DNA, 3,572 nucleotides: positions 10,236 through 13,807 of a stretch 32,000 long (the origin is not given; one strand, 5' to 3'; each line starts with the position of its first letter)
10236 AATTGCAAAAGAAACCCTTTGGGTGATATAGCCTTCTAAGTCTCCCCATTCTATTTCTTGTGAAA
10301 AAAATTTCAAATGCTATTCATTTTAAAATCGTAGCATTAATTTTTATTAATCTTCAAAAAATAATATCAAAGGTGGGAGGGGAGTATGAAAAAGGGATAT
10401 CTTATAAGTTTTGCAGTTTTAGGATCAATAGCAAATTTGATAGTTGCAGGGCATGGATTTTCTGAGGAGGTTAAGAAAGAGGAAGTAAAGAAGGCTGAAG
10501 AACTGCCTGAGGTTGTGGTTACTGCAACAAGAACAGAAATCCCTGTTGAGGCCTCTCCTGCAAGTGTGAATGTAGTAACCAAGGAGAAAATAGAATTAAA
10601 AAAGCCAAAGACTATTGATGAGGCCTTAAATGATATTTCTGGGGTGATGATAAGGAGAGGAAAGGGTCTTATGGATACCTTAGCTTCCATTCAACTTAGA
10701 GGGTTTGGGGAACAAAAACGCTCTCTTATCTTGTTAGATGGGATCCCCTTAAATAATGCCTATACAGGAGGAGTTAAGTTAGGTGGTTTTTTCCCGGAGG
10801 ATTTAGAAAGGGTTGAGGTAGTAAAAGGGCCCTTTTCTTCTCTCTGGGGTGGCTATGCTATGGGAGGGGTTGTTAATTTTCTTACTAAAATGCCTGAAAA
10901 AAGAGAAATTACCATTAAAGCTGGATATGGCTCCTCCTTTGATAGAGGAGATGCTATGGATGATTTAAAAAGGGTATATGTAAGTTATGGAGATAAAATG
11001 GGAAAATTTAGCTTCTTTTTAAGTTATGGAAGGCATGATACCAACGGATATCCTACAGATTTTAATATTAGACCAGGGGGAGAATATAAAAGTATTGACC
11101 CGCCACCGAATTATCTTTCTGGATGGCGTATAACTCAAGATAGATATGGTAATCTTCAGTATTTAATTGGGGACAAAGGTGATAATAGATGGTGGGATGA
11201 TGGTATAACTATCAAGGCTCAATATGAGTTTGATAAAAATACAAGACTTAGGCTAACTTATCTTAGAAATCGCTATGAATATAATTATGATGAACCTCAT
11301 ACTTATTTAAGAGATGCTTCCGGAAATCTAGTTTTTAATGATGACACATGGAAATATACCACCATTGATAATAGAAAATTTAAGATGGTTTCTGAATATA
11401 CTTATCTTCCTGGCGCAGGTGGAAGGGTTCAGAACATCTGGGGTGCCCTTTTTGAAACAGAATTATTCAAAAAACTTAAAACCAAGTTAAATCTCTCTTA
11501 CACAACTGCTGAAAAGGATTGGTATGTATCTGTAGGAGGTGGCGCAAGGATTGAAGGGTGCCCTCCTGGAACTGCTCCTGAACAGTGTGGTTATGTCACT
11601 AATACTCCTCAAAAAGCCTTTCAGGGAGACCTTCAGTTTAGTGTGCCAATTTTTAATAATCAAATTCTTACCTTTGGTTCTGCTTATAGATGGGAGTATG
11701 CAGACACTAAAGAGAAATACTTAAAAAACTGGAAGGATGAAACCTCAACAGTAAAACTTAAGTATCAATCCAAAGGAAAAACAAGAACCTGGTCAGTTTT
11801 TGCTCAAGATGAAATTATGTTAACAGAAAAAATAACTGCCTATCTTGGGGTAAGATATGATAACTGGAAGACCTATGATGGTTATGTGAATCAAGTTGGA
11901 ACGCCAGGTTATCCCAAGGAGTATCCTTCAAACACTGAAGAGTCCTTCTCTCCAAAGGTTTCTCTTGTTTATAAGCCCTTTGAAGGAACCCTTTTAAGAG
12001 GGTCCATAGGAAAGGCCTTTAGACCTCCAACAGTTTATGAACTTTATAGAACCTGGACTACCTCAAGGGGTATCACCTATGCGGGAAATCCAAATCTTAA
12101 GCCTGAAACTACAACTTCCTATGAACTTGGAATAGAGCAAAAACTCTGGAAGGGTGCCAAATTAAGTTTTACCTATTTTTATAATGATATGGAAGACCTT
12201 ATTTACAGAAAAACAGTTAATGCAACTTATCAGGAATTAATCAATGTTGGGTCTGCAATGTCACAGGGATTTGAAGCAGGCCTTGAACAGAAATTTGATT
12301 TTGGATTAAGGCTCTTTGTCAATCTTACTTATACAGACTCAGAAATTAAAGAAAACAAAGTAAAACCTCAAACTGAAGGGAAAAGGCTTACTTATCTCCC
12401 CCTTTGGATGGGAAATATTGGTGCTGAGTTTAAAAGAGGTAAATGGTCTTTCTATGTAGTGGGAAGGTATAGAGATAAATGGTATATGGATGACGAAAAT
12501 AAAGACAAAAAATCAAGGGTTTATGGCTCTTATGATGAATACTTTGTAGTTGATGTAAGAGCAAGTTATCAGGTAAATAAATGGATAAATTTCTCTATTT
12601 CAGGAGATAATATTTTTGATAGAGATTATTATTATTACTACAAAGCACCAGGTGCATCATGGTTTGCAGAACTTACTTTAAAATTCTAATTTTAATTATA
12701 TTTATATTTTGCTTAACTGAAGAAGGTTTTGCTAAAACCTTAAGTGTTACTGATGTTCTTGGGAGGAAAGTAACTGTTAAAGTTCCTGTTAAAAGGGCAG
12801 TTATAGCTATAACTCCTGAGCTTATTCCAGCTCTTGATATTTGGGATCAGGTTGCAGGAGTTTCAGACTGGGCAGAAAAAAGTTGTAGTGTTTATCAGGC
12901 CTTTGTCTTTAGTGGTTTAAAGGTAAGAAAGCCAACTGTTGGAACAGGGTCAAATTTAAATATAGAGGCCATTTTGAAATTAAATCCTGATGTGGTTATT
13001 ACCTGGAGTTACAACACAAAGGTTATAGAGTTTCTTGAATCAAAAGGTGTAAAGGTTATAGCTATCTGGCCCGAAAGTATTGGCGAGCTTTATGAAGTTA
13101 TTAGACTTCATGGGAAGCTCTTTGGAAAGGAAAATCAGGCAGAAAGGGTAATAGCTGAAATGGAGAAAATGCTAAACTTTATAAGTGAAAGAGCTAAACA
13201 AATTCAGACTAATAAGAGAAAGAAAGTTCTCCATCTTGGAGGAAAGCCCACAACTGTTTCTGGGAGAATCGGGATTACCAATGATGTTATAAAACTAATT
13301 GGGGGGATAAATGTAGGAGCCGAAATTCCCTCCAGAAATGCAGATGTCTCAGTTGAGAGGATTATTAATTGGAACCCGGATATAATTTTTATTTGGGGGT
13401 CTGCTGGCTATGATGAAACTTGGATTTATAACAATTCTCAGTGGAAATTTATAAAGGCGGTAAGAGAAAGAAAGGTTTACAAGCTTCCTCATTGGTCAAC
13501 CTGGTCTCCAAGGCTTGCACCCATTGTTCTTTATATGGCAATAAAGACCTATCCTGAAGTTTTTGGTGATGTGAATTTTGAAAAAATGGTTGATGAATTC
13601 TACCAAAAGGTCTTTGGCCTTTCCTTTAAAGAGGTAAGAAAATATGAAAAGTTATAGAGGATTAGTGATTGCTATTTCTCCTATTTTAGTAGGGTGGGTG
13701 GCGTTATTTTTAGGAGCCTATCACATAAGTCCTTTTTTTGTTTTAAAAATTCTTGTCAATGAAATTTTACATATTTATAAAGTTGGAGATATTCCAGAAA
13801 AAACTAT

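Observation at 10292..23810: Self-contained 11-ORF operon coupling TonB-dependent uptake and an ABC importer to a class I (CobN-ChlI-ChlD) chelatase and a dedicated ExbB-ExbD-TonB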

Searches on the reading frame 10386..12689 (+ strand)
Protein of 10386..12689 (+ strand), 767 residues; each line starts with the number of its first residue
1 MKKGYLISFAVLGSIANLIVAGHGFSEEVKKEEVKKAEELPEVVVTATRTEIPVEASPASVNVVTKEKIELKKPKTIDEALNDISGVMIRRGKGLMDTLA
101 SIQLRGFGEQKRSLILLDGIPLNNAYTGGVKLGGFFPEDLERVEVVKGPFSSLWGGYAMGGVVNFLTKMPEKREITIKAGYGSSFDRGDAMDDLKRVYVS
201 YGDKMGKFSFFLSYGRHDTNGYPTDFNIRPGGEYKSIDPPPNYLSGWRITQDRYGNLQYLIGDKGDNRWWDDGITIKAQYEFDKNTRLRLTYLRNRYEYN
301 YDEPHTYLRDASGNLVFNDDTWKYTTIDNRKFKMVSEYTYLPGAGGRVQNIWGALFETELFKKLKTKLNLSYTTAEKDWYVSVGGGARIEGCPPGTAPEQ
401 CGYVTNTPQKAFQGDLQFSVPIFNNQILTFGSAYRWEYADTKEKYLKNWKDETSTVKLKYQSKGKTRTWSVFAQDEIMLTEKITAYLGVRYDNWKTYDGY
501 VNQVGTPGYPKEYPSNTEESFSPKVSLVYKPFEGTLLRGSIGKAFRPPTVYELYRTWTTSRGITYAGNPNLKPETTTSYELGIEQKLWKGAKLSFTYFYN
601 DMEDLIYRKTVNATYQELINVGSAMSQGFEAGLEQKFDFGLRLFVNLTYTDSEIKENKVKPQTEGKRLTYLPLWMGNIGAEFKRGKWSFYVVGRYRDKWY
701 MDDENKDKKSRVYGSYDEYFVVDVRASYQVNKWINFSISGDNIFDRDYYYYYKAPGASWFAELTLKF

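Call 3: search_protein_families(library=pfam, proteins=[window:10386-12689:+])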
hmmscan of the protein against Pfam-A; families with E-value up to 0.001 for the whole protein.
window:10386-12689:+ (767 aa): 3 families
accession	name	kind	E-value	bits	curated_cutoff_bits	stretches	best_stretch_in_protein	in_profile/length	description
PF00593.30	TonB_dep_Rec_b-barrel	-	1.1e-58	200.6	27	1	271-743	60-436/436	TonB dependent receptor-like, beta-barrel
PF07715.20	Plug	-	9.5e-24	84.4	23.9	1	54-162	2-107/107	TonB-dependent Receptor Plug Domain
PF25183.1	OMP_b-brl_4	-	1.6e-07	30.6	30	1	448-550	347-467/838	Outer membrane beta barrel domain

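Call 19: search_protein_families(library=ncbifam, proteins=[window:10386-12689:+])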
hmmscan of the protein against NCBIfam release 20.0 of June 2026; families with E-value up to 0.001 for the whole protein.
window:10386-12689:+ (767 aa): 32 families (the best 25 are shown)
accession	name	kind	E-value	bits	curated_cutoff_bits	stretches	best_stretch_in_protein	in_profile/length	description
TIGR01785.1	TonB-hemin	subfamily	2.6e-73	247.6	316.85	1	42-757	3-663/677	TonB-dependent heme/hemoglobin receptor family protein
TIGR01786.1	TonB-hemlactrns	subfamily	2.3e-60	204.8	323.75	1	42-757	2-695/719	TonB-dependent hemoglobin/transferrin/lactoferrin family receptor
TIGR01783.1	TonB-siderophor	subfamily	4.1e-56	190.9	223.5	2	455-754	349-626/649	TonB-dependent siderophore receptor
NF010010.0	PRK13483.1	equivalog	1.4e-50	172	927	2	418-749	332-639/660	ligand-gated channel protein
TIGR01779.1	TonB-B12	equivalog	3.4e-46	158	599.7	2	35-185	23-172/614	TonB-dependent vitamin B12 receptor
TIGR01782.1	TonB-Xanth-Caul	subfamily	1.1e-38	133.2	310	2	426-755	484-846/868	TonB-dependent receptor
NF010038.0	PRK13513.1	equivalog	3.9e-38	131.4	942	2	18-172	13-169/659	ligand-gated channel protein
NF007478.2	PRK10064.1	equivalog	3.5e-35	121.4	745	3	39-190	29-183/663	catecholate siderophore receptor CirA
NF007926.1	PRK10641.1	equivalog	6.6e-33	114.1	836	2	37-184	24-169/617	TonB-dependent vitamin B12 receptor BtuB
NF010012.0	PRK13486.1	equivalog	9.6e-32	110.2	924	2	465-749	381-654/696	TonB-dependent receptor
NF053590.1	TonB_dep_TOL0244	equivalog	1.1e-31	110.2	645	2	415-755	284-587/604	TOL_0244 family TonB-dependent receptor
NF049945.1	TonB_dep_FCYXU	equivalog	8e-31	107.4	825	2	26-222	22-218/697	TonB-dependent receptor, FCYXU motif-type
NF050067.1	TonBEntbctnRecCfrA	equivalog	1.3e-30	106.3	1200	2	35-172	21-163/698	TonB-dependent ferric enterobactin receptor CfrA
NF010048.1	PRK13524.1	subfamily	6.9e-28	97.5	493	2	411-749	374-712/744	FepA family TonB-dependent siderophore receptor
NF010011.0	PRK13484.1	equivalog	2.3e-26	92.3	1197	2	35-173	28-164/682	IreA family TonB-dependent siderophore receptor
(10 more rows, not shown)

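Call 35: search_solved_structures(query=window:10386-12689:+, max_evalue=0.00001)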
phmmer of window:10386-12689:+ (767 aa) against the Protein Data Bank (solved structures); distinct sequences matched with E-value up to 0.00001: 50.
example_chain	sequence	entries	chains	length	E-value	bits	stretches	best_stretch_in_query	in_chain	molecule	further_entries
2hdf_A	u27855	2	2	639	1.7e-29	105.8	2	43-190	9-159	Colicin I receptor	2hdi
9nn6_A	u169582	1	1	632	2.7e-29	105.2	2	43-190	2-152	Colicin I receptor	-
8the_A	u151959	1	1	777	4.4e-21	78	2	39-172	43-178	Heme/hemoglobin uptake outer membrane receptor PhuR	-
2fcp_A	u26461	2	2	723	2.6e-18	68.8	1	45-192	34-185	PROTEIN (FERRIC HYDROXAMATE UPTAKE RECEPTOR) | FhuA iron-ferrichrome transporter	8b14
4cu4_A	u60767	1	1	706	3.3e-18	68.5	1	45-192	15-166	FERRICHROME-IRON RECEPTOR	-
1fi1_A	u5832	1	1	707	3.3e-18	68.5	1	45-192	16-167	FERRICHROME-IRON RECEPTOR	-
1qff_A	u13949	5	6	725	3.4e-18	68.5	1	45-192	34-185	FERRIC HYDROXAMATE UPTAKE RECEPTOR | PROTEIN (FERRIC HYDROXAMATE UPTAKE RECEPTOR) | FERRIC HYDROXAMATE RECEPTOR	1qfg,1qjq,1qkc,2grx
1fcp_A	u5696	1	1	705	3.4e-18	68.5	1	45-192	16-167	PROTEIN (FERRIC HYDROXAMATE UPTAKE RECEPTOR)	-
1by3_A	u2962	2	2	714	3.6e-18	68.4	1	45-192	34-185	PROTEIN (FERRICHROME-IRON RECEPTOR PRECURSOR (FHUA)) | FERRIC HYDROXAMATE UPTAKE PROTEIN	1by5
8a8c_A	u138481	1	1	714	5.8e-18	67.7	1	45-192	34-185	Ferrichrome outer membrane transporter/phage receptor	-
8a60_A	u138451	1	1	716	5.9e-18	67.7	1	45-192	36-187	Ferrichrome outer membrane transporter/phage receptor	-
6i2j_A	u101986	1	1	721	4.2e-17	64.9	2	39-170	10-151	Ferric enterobactin receptor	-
5out_A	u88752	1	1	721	4.2e-17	64.9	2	39-170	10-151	Ferric enterobactin receptor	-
5m9b_A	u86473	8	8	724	4.4e-17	64.8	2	39-170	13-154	Ferric enterobactin receptor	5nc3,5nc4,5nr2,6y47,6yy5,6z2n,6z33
6q5e_A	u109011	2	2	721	4.6e-17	64.8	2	39-170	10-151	Ferric enterobactin receptor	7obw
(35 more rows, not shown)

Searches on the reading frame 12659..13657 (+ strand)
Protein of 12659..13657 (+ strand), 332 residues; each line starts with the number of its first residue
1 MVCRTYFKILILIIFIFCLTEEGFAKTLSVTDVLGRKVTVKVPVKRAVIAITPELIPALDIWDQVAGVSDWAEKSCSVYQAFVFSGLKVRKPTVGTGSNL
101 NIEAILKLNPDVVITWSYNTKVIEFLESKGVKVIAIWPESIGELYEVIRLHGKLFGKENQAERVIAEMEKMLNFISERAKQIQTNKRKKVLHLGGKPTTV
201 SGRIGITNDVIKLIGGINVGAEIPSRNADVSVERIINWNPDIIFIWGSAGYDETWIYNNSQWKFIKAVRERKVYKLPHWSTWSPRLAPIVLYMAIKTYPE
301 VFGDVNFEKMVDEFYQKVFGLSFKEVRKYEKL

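Call 3: search_protein_families(library=pfam, proteins=[window:12659-13657:+])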
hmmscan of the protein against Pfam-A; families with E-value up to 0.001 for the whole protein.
window:12659-13657:+ (332 aa): 1 family
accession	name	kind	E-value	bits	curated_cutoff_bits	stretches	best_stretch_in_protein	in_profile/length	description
PF01497.23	Peripla_BP_2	-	4.5e-28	98.7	27.5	1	54-277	10-232/235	Periplasmic binding protein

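Call 19: search_protein_families(library=ncbifam, proteins=[window:12659-13657:+])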
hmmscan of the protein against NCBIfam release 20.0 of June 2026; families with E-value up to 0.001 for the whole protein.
window:12659-13657:+ (332 aa): 8 families
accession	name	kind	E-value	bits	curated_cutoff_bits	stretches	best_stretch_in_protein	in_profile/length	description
TIGR03659.1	IsdE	equivalog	2.9e-18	66.1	298.65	1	92-277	77-268/292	heme ABC transporter substrate-binding protein IsdE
TIGR04281.1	peripla_PGF_1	equivalog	2.4e-16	59.8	325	1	31-292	8-259/330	PGF-CTERM-anchored ABC transporter substrate-binding protein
NF002894.0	PRK03379.1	equivalog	5.1e-16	58.6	234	1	66-250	40-219/266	vitamin B12 ABC transporter substrate-binding protein BtuF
NF010649.0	PRK14048.1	equivalog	1.1e-12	47.8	374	1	12-250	16-273/374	ferrichrome/ferrioxamine B periplasmic transporter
TIGR03868.1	F420-O_ABCperi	hypoth_equivalog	2.8e-08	33.4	392.4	1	143-272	129-258/287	putative F420-0 ABC transporter substrate-binding protein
NF008501.1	PRK11411.1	subfamily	4.4e-07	29.1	320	1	92-276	84-269/303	Fe(3+) dicitrate ABC transporter substrate-binding protein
NF038402.1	TroA_like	subfamily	2.6e-06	27.2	30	1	62-245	18-185/219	helical backbone metal receptor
NF047879.1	catechol_SstD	exception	0.00024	20.2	450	1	93-276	120-316/343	ferrated catecholamine ABC transporter substrate-binding lipoprotein SstD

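Call 36: search_solved_structures(query=window:12659-13657:+, max_evalue=0.01)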
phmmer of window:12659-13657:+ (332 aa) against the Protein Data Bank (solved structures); distinct sequences matched with E-value up to 0.01: 57.
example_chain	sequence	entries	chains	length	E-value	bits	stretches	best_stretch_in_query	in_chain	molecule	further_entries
4ino_A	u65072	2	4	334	1.3e-44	156.3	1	29-327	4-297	Nickel (II) ABC transporter, periplasmic nickel-binding protein | Iron (III) ABC transporter, periplasmic iron-binding protein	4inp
4ls3_A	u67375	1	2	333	3.6e-44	154.9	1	29-327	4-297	Nickel (III) ABC transporter, periplasmic iron-bindin gprotein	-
4ovk_A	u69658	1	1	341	3.2e-29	105.7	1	29-319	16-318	Periplasmic binding protein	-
4hn9_A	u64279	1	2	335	1.7e-26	96.8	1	20-321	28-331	Iron complex transport system substrate-binding protein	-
3psa_A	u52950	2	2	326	5.2e-23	85.3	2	146-324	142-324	protein HI_1472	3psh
2etv_A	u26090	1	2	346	5.1e-16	62.4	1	32-320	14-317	iron(III) ABC transporter, periplasmic iron-binding protein, putative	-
4pag_A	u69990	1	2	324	1.2e-13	54.6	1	97-330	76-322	Periplasmic binding protein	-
4mo9_A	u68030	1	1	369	5.8e-13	52.3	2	25-248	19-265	Periplasmic binding protein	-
1n4a_A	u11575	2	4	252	7.3e-11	45.4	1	88-291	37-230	Vitamin B12 transport protein btuF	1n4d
1n2z_A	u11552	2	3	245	8e-11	45.3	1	88-290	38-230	Vitamin B12 transport protein btuF | Vitamin B12-binding protein btuF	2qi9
4dbl_E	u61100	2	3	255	8.7e-11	45.2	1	88-291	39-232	Vitamin B12-binding protein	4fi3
5ovw_A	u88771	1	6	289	9e-11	45.1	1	84-291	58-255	Vitamin B12-binding protein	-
5m29_A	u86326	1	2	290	9.1e-11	45.1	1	84-291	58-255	Vitamin B12-binding protein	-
5m2q_A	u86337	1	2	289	1.2e-10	44.7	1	85-291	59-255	Outer membrane protein A,Vitamin B12-binding protein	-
5m34_A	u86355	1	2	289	1.2e-10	44.7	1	85-291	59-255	Vitamin B12-binding protein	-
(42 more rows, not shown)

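Call 38: search_solved_structures(query=window:12659-13657:+, max_evalue=1e-20, show_alignments=3)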
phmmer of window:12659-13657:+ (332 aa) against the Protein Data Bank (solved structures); distinct sequences matched with E-value up to 1e-20: 5.
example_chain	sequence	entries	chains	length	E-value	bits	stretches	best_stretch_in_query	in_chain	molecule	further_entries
4ino_A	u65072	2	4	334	1.3e-44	156.3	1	29-327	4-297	Nickel (II) ABC transporter, periplasmic nickel-binding protein | Iron (III) ABC transporter, periplasmic iron-binding protein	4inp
4ls3_A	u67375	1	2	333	3.6e-44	154.9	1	29-327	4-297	Nickel (III) ABC transporter, periplasmic iron-bindin gprotein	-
4ovk_A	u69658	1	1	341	3.2e-29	105.7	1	29-319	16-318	Periplasmic binding protein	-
4hn9_A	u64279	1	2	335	1.7e-26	96.8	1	20-321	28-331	Iron complex transport system substrate-binding protein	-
3psa_A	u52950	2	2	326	5.2e-23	85.3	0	146-324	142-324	protein HI_1472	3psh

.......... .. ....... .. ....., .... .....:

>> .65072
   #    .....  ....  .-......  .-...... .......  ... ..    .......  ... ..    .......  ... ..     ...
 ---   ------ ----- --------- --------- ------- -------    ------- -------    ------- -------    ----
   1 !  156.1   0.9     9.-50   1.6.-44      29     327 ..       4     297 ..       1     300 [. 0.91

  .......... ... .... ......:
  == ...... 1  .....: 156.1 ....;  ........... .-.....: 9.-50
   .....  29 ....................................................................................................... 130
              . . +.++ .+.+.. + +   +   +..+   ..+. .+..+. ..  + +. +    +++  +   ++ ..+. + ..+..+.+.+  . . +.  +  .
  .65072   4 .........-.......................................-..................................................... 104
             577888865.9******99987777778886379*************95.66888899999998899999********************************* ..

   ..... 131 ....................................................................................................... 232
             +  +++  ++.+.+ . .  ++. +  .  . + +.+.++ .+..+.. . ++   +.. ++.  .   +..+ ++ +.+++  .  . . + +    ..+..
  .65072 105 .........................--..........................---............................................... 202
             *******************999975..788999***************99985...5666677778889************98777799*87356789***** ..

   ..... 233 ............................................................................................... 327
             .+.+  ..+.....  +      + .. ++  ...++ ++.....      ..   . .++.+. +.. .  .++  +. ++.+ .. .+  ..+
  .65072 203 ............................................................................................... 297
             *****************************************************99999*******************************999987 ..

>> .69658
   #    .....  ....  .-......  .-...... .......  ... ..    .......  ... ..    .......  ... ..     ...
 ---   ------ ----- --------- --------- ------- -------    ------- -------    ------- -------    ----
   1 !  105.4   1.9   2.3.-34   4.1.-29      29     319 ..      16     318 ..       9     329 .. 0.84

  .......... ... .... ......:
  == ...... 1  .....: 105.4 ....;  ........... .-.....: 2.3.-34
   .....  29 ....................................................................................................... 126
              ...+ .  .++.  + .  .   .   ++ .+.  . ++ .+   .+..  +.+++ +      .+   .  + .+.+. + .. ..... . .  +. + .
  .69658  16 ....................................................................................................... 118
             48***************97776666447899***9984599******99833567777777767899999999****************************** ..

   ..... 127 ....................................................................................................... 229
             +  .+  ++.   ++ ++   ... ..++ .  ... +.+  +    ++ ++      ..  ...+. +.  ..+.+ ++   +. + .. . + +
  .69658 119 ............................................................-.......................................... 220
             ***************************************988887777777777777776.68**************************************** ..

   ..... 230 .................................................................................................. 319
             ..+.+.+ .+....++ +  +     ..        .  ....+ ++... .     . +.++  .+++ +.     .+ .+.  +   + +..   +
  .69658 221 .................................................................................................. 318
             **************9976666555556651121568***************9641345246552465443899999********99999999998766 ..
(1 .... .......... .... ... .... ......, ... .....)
